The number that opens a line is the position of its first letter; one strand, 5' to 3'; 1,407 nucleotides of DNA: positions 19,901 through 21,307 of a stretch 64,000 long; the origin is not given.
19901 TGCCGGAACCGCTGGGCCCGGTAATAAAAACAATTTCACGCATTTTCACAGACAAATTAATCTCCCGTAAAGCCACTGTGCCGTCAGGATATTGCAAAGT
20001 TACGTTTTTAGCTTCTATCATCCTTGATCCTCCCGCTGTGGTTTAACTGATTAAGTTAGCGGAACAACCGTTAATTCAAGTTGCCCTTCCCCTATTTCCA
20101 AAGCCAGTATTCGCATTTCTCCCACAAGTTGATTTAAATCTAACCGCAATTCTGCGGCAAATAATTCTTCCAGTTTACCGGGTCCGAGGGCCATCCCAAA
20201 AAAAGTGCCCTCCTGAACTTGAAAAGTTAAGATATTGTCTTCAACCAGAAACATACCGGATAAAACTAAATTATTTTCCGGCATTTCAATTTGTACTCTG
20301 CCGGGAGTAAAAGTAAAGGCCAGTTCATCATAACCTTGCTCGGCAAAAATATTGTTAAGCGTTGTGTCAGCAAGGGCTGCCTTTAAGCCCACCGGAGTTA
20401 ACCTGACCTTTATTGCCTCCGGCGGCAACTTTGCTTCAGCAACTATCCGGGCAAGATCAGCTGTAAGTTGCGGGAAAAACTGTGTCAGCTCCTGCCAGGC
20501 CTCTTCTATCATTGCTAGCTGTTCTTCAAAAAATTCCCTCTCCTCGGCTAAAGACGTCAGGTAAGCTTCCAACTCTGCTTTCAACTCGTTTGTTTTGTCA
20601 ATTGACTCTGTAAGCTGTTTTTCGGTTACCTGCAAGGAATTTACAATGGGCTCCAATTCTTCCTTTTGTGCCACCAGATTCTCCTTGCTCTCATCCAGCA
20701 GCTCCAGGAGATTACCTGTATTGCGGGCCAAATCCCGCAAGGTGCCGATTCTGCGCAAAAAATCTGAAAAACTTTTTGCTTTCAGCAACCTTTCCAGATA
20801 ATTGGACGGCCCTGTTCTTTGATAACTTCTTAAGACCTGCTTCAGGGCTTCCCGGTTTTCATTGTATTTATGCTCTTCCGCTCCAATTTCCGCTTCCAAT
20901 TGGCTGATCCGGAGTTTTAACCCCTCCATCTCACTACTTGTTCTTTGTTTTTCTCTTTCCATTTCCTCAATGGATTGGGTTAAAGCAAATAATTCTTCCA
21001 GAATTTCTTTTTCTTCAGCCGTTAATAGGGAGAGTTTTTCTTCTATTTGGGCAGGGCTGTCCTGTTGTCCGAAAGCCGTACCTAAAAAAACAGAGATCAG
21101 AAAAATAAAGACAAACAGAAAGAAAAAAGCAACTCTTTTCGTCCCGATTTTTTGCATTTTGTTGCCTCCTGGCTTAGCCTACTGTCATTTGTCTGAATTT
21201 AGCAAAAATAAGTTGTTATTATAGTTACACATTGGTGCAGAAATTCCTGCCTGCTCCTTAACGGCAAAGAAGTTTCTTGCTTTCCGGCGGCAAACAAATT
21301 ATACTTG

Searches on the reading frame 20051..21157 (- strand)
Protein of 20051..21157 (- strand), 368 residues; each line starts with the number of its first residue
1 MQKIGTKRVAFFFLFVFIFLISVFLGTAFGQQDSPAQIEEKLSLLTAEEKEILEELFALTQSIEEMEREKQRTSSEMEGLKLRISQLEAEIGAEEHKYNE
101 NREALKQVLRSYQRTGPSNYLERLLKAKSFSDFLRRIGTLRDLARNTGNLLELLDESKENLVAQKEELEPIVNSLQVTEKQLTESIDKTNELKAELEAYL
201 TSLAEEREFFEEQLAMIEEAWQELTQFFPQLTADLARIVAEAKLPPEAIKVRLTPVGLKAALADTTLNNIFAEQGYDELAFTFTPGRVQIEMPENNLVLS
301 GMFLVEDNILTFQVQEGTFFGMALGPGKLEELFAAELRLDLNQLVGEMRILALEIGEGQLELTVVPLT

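Call 78: find_encoding_contigs(protein=window:20051-21157:-, flank=10000, max_places=1)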
Protein window:20051-21157:- (368 aa): 1 contig read that carries it; 1 place shown.
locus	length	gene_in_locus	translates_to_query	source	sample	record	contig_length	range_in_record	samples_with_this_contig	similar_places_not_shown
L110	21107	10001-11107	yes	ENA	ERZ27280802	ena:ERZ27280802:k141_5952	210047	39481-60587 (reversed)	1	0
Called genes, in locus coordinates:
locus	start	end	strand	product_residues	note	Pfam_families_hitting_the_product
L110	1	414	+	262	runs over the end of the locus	PF00497:SBP_bac_3, PF12974:Phosphonate-bd, PF10613:Lig_chan-Glu_bd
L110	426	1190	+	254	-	PF00528:BPD_transp_1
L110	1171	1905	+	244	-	PF02463:SMC_N (faint), PF00005:ABC_tran, PF13304:AAA_21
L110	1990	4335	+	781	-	PF04262:Glu_cys_ligase, PF08443:RimK (faint), PF04262:Glu_cys_ligase, PF02655:ATP-grasp_3 (faint), PF18419:ATP-grasp_6, PF14397:ATPgrasp_ST (weak), PF01071:GARS_A (weak)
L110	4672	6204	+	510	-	PF00682:HMGL-like, PF22617:HCS_D2, PF08502:LeuA_dimer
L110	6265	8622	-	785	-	PF01315:Ald_Xan_dh_C, PF02738:MoCoBD_1, PF20256:MoCoBD_2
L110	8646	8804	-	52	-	-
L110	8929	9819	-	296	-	PF08331:QueG_DUF1730, PF13237:Fer4_10 (faint), PF13484:Fer4_16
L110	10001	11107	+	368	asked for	PF11932:DUF3450 (faint), PF24568:CC_PcsB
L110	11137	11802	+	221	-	PF00005:ABC_tran, PF02463:SMC_N (faint), PF13304:AAA_21 (faint)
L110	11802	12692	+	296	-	PF18075:FtsX_ECD, PF02687:FtsX (weak)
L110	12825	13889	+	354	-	PF13478:XdhC_C, PF02625:XdhC_CoxI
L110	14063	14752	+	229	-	PF00072:Response_reg, PF00486:Trans_reg_C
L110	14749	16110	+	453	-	PF00512:HisKA, PF02518:HATPase_c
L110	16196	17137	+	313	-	PF10646:Germane, PF10648:Gmad2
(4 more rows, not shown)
